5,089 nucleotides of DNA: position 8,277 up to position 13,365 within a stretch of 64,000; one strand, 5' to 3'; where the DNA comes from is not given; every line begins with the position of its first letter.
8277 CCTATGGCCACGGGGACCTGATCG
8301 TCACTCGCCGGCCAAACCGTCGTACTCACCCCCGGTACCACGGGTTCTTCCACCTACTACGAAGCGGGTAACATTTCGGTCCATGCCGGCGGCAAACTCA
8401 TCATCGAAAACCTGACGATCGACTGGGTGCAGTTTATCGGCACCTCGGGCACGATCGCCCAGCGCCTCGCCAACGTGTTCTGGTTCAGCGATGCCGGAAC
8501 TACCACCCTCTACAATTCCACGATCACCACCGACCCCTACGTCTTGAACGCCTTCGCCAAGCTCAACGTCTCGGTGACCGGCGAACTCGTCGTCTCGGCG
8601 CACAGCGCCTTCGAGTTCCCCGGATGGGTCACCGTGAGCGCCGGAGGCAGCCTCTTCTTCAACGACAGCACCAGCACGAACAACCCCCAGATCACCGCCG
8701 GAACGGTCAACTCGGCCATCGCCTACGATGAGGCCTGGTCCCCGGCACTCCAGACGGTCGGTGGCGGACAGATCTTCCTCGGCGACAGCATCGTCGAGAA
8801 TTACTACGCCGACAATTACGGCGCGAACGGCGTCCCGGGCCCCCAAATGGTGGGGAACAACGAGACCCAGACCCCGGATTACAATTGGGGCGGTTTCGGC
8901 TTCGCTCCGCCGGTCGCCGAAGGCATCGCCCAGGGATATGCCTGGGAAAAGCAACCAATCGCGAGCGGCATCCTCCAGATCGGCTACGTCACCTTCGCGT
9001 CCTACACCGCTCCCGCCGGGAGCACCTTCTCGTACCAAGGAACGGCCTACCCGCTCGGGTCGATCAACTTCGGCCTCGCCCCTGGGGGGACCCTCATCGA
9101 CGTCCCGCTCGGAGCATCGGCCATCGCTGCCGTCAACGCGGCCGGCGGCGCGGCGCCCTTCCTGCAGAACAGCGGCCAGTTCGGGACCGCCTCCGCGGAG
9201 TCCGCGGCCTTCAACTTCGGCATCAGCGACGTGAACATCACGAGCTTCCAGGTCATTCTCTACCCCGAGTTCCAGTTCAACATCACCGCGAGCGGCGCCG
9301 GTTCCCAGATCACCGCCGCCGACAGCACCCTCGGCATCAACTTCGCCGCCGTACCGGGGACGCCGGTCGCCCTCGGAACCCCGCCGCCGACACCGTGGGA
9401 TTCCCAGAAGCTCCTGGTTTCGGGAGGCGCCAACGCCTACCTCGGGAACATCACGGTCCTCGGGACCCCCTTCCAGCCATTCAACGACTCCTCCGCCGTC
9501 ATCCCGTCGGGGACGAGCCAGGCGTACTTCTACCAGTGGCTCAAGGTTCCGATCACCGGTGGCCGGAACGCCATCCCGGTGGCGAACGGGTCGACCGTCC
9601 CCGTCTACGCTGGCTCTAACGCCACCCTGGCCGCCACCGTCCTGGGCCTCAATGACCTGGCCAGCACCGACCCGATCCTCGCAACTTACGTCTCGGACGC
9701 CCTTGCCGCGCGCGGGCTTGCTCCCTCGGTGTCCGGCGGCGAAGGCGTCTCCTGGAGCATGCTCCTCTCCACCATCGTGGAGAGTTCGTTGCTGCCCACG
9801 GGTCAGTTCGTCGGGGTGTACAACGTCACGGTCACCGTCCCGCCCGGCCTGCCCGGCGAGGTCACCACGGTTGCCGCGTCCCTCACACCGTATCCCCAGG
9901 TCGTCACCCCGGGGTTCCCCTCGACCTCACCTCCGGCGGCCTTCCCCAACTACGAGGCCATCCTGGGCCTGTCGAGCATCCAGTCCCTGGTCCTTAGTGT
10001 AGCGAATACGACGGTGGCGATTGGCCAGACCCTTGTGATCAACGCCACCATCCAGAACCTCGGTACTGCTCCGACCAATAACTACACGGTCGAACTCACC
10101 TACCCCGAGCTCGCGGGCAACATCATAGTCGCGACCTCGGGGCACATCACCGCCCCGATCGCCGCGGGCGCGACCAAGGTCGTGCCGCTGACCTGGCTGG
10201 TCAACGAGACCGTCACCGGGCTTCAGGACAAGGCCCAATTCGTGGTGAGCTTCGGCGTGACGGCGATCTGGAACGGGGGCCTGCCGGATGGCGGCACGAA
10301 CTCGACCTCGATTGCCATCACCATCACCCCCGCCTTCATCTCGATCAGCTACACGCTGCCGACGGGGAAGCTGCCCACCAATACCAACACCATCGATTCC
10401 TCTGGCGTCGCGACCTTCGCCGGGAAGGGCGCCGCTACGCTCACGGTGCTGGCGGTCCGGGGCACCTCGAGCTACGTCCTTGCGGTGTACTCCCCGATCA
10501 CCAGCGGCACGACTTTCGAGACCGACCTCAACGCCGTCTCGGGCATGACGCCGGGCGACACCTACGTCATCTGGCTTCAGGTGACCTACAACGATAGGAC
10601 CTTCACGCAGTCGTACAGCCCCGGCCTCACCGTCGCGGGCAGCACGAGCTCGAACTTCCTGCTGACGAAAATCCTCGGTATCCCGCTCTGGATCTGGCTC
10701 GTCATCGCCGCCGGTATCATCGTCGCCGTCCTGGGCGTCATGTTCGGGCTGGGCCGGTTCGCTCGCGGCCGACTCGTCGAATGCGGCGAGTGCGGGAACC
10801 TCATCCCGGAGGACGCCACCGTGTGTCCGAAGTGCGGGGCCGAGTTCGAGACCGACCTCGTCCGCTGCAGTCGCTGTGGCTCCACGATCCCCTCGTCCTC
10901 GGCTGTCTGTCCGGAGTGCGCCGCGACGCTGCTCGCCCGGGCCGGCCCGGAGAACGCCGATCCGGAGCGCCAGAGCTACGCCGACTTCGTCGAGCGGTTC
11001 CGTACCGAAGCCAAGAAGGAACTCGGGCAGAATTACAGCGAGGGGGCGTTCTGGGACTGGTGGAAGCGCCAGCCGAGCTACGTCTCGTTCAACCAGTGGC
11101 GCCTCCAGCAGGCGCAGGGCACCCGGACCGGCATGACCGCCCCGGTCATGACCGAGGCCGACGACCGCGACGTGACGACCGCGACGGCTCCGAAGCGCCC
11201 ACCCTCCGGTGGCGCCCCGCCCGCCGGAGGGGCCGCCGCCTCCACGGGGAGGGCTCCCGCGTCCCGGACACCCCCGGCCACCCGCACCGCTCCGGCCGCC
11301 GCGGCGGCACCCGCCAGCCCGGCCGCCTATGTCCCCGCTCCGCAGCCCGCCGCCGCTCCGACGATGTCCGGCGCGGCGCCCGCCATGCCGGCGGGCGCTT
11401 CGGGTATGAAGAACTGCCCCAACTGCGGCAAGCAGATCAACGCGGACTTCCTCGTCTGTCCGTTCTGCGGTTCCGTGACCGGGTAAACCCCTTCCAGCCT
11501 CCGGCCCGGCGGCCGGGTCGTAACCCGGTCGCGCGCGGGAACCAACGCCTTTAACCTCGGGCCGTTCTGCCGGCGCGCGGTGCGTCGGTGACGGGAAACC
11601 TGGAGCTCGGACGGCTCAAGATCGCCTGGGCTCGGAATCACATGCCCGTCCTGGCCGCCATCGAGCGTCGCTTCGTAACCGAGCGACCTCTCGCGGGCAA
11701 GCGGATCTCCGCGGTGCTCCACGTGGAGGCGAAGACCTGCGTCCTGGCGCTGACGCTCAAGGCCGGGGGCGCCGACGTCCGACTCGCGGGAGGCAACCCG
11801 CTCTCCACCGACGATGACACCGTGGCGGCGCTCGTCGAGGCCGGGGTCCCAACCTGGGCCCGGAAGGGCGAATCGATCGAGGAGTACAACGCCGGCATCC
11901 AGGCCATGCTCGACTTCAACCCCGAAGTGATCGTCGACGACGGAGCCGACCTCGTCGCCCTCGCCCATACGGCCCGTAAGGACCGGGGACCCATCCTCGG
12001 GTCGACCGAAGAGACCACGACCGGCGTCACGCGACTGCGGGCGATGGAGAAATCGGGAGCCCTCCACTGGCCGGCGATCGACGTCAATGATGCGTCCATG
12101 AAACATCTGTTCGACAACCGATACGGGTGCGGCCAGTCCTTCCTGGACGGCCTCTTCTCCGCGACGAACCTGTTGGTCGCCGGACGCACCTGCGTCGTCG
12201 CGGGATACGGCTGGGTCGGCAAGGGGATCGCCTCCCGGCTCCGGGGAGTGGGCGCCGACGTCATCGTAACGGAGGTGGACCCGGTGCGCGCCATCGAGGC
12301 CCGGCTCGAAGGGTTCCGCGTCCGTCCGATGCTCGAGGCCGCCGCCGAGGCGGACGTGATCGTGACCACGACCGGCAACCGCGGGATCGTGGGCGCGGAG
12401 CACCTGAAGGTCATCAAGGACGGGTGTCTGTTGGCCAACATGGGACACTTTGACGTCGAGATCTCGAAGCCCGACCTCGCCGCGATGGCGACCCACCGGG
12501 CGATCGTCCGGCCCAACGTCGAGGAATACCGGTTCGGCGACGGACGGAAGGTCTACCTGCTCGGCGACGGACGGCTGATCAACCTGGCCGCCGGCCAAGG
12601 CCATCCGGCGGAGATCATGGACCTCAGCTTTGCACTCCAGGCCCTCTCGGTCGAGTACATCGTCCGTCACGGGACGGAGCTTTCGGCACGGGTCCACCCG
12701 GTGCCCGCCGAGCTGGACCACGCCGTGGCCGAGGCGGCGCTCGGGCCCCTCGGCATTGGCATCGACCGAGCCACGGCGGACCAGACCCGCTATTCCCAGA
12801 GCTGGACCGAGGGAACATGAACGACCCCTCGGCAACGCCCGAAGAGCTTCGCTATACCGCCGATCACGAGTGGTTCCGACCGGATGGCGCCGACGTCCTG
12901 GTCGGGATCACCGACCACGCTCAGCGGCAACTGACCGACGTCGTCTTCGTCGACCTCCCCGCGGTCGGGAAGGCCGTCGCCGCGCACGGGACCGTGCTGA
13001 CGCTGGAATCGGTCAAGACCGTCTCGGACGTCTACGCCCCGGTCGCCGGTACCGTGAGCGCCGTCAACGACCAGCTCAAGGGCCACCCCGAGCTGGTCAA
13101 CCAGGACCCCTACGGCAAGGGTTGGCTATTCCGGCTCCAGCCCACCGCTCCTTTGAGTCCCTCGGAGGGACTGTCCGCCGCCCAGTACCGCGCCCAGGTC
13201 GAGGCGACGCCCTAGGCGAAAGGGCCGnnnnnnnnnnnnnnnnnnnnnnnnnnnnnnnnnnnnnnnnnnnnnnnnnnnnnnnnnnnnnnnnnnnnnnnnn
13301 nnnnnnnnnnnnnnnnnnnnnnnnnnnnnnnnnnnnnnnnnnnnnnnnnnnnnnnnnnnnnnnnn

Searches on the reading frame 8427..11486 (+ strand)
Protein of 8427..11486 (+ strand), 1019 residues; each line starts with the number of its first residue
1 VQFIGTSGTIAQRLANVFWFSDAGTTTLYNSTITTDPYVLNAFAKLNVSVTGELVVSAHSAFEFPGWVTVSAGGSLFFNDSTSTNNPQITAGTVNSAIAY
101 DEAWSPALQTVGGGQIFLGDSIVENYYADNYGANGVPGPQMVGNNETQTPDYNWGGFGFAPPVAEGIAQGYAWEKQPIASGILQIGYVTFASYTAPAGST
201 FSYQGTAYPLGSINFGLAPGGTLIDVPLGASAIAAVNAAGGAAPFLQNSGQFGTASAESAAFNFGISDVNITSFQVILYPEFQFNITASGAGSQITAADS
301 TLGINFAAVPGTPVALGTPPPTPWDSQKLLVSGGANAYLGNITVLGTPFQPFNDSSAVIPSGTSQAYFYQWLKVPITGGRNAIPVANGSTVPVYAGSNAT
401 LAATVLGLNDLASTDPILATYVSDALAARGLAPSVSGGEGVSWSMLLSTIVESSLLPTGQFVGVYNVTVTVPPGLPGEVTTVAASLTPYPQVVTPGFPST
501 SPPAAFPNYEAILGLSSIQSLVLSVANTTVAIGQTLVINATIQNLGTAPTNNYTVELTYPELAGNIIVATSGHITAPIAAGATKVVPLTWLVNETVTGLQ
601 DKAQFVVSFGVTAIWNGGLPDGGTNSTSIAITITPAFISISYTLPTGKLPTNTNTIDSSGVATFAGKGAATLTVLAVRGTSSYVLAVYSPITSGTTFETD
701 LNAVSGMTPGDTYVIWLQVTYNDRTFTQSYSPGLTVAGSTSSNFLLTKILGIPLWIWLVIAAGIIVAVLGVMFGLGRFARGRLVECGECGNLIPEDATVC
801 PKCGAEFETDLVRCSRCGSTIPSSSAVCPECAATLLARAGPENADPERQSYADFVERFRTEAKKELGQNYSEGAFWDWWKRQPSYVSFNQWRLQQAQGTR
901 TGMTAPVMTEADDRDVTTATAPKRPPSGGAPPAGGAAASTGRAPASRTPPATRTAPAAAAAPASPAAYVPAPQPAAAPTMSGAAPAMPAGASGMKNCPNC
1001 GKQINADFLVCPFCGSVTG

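Call 96: search_protein_families(library=pfam, proteins=[window:8427-11486:+], max_evalue=0.001)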
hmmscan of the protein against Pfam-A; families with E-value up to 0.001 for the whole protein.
window:8427-11486:+ (1019 aa): 7 families
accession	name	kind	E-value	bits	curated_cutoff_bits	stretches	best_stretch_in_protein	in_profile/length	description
PF13240.11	Zn_Ribbon_1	-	8.4e-13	48.1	25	2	786-806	2-22/23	zinc-ribbon domain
PF13248.11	Zn_ribbon_3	-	1.7e-11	43.6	27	1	784-806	3-25/26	zinc-ribbon domain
PF12773.13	DZR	-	9.4e-11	42.1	27.3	1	786-831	1-44/45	Double zinc ribbon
PF17032.10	Zn_ribbon_15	-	1e-08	36.3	28.9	0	990-1015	48-73/73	zinc-ribbon family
PF10571.15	UPF0547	-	1.2e-08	35.3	29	1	995-1015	1-21/26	Uncharacterised protein family UPF0547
PF24460.1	DUF7575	-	3.8e-05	23.4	28.5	0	995-1015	4-24/28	Domain of unknown function (DUF7575)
PF18912.6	DZR_2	-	0.00061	20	27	0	785-832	9-56/56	Double zinc ribbon domain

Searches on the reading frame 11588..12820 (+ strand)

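Call 96: search_protein_families(library=pfam, proteins=[window:11588-12820:+], max_evalue=0.001)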
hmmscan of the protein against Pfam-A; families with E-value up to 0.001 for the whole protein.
window:11588-12820:+ (410 aa): 5 families
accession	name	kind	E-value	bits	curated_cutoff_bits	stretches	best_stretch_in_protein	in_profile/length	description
PF00670.27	AdoHcyase_NAD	-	2.8e-53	180.8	27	1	177-337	1-161/162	S-adenosyl-L-homocysteine hydrolase, NAD binding domain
PF05221.23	AdoHcyase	-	5.3e-51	174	25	2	6-130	11-140/299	S-adenosyl-L-homocysteine hydrolase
PF02826.25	2-Hacid_dh_C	-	7.7e-10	38.9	25.1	1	197-287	34-128/178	D-isomer specific 2-hydroxyacid dehydrogenase, NAD binding domain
PF07991.19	KARI_N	-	1.9e-06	28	20.6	1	198-261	3-67/165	Acetohydroxy acid isomeroreductase, NADPH-binding domain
PF02254.24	TrkA_N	-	0.00084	20.1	23.8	0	203-245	2-44/116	TrkA-N domain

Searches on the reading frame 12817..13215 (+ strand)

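Call 96: search_protein_families(library=pfam, proteins=[window:12817-13215:+], max_evalue=0.001)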
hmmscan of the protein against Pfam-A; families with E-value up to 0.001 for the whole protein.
window:12817-13215:+ (132 aa): 1 family
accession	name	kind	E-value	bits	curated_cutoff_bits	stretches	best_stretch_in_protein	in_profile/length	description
PF01597.25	GCV_H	-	4.4e-36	123.9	22.2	1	11-129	1-120/122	Glycine cleavage H-protein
